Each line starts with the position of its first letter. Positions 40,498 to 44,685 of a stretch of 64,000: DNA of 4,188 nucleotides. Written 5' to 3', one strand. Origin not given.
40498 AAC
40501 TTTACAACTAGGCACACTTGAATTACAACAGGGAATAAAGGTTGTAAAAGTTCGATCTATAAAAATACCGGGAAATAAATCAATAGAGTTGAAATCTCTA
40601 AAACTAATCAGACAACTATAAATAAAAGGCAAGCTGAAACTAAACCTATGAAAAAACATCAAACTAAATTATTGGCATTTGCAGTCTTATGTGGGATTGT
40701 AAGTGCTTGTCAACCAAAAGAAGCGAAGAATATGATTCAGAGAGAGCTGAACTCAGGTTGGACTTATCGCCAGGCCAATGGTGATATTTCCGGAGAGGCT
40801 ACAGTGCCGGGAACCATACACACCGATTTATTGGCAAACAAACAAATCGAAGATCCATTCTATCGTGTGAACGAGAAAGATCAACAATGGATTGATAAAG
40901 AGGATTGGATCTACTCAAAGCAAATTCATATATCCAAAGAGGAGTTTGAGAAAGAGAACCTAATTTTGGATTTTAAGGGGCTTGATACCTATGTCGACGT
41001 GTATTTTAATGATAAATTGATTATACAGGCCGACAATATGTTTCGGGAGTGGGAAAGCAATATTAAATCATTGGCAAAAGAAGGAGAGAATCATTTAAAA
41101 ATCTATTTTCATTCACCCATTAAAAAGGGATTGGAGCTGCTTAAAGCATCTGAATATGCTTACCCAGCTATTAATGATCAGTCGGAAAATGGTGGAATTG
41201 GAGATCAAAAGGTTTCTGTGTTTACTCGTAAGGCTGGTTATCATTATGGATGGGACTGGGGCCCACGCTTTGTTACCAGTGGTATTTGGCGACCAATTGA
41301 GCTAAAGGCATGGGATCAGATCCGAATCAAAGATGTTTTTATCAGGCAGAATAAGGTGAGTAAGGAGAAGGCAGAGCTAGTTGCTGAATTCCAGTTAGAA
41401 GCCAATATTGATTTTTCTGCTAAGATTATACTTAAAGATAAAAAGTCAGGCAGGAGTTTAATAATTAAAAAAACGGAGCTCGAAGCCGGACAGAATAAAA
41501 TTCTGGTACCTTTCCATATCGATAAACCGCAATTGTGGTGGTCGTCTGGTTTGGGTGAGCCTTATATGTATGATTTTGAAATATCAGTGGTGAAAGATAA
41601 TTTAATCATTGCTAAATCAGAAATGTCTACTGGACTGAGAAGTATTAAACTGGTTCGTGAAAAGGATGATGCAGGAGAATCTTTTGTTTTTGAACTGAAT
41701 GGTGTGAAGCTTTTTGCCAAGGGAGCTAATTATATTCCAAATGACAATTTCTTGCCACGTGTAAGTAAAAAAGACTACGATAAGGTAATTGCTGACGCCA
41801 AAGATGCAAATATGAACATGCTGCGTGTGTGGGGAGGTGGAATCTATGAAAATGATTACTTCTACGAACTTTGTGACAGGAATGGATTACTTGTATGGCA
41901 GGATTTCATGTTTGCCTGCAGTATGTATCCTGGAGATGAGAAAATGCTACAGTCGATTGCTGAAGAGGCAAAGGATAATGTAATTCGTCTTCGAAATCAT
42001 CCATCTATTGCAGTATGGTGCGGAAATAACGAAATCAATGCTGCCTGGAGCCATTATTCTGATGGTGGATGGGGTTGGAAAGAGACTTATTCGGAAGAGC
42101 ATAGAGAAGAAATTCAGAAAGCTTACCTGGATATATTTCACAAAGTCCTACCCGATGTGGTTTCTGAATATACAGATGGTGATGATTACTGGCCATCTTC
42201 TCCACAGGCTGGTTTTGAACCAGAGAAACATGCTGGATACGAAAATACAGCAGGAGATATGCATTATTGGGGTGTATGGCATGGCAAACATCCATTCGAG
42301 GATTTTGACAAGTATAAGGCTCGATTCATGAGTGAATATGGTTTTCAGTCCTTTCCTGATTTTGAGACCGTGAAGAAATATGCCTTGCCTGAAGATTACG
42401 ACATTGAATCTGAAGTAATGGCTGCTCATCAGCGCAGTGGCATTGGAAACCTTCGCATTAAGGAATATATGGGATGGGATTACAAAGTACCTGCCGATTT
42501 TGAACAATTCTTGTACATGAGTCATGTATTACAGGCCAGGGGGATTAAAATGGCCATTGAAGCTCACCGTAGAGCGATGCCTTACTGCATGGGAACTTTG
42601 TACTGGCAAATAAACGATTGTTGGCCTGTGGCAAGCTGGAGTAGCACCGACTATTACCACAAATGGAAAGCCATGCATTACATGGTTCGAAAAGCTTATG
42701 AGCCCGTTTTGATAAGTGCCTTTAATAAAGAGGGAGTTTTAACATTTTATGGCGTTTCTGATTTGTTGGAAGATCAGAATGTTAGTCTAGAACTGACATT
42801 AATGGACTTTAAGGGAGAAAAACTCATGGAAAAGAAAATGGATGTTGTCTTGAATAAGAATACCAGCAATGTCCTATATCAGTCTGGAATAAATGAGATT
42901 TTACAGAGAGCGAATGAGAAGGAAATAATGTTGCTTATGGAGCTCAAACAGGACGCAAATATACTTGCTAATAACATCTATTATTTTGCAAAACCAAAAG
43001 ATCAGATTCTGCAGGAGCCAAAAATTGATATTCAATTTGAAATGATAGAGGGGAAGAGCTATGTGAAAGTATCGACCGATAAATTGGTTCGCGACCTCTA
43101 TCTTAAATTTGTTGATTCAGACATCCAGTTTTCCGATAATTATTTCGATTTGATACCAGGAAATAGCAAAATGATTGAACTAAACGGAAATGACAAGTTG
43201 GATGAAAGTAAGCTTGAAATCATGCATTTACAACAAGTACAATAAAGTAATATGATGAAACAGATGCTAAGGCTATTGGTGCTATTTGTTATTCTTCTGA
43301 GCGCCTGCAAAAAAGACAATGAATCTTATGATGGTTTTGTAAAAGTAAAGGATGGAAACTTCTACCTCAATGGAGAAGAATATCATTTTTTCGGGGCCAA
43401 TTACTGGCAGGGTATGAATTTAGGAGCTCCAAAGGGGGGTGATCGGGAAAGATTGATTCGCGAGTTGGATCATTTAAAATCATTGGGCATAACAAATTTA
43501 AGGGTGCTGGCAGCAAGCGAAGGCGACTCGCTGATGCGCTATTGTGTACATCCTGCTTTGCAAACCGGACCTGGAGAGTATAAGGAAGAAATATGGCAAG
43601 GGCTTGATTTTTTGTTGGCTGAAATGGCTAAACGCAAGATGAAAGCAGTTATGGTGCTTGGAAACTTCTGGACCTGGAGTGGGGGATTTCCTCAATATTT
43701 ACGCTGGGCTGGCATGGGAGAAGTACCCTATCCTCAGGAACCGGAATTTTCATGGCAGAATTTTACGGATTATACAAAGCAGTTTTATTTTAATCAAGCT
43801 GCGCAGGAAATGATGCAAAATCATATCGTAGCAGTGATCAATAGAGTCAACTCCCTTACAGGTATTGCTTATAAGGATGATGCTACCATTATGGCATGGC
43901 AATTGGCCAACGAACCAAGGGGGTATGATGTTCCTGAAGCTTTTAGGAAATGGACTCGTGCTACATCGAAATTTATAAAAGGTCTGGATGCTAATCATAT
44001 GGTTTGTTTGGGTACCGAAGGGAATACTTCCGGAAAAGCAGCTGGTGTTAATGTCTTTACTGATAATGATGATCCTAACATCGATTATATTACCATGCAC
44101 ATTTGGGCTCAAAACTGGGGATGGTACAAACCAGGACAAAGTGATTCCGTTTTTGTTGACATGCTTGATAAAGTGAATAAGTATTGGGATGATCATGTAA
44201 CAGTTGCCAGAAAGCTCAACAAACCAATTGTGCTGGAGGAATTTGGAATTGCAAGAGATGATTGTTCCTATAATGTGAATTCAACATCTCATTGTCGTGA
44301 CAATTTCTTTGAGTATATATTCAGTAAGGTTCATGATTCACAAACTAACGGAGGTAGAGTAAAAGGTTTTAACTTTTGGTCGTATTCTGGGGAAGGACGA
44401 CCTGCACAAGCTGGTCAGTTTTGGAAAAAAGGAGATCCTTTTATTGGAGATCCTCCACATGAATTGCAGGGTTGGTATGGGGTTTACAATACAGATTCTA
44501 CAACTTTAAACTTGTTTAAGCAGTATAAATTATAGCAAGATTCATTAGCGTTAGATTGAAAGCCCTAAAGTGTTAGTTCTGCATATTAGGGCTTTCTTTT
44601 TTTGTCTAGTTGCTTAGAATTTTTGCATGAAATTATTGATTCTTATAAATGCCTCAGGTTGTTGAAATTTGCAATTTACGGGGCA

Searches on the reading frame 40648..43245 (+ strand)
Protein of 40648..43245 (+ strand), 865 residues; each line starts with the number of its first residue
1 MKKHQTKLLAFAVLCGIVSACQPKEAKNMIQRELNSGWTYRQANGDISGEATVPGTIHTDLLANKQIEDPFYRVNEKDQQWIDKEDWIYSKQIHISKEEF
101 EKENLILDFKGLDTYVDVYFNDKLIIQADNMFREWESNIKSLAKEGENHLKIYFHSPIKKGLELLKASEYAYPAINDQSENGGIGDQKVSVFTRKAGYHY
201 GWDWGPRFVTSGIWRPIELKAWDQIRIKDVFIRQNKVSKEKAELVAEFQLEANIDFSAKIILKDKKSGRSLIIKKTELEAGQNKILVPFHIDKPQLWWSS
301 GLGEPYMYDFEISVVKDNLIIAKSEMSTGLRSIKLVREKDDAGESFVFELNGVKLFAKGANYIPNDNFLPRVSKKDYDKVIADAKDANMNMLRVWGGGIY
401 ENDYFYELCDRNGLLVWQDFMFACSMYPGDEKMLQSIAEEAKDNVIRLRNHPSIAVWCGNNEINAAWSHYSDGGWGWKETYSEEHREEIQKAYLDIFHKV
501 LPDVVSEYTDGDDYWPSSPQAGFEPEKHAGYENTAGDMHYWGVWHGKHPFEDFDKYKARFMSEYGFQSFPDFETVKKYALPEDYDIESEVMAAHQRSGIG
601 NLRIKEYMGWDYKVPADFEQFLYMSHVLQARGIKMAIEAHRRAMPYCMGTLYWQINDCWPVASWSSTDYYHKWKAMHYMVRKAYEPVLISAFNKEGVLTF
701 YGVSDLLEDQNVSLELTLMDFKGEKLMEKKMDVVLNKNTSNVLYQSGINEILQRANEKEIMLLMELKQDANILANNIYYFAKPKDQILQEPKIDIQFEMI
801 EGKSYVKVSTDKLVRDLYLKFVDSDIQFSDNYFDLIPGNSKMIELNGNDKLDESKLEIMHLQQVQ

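Call 9: search_protein_families(library=pfam, proteins=[window:40648-43245:+], max_evalue=0.001)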
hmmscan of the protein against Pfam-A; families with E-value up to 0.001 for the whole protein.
window:40648-43245:+ (865 aa): 6 families
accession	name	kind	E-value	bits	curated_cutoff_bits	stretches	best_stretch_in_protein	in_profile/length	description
PF22666.2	Glyco_hydro_2_N2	-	1.5e-57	194.7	27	1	38-215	1-167/167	Glycosyl hydrolase 2 galactose-binding domain-like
PF17786.7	Mannosidase_ig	-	1.7e-21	77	23.4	1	698-785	3-91/91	Mannosidase Ig/CBM-like domain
PF00703.27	Glyco_hydro_2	-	3.6e-12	47.4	23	1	226-331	2-109/109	Glycosyl hydrolases family 2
PF17753.7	Ig_mannosidase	-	5.4e-12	45.7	22.6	1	788-861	1-78/81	Ig-fold domain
PF02837.24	Glyco_hydro_2_N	-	0.00036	20.9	28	0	87-152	67-131/169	Glycosyl hydrolases family 2, sugar binding domain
PF02836.23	Glyco_hydro_2_C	-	0.00062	19.4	21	0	403-466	62-139/302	Glycosyl hydrolases family 2, TIM barrel domain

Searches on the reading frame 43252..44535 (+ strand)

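Call 9: search_protein_families(library=pfam, proteins=[window:43252-44535:+], max_evalue=0.001)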
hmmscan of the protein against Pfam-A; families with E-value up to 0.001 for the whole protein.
window:43252-44535:+ (427 aa): 2 families
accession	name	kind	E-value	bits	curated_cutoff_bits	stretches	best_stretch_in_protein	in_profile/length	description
PF00150.24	Cellulase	-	1.2e-07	32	23.5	1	206-340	113-244/272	Cellulase (glycosyl hydrolase family 5)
PF02836.23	Glyco_hydro_2_C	-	0.00013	21.6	21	0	177-334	95-213/302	Glycosyl hydrolases family 2, TIM barrel domain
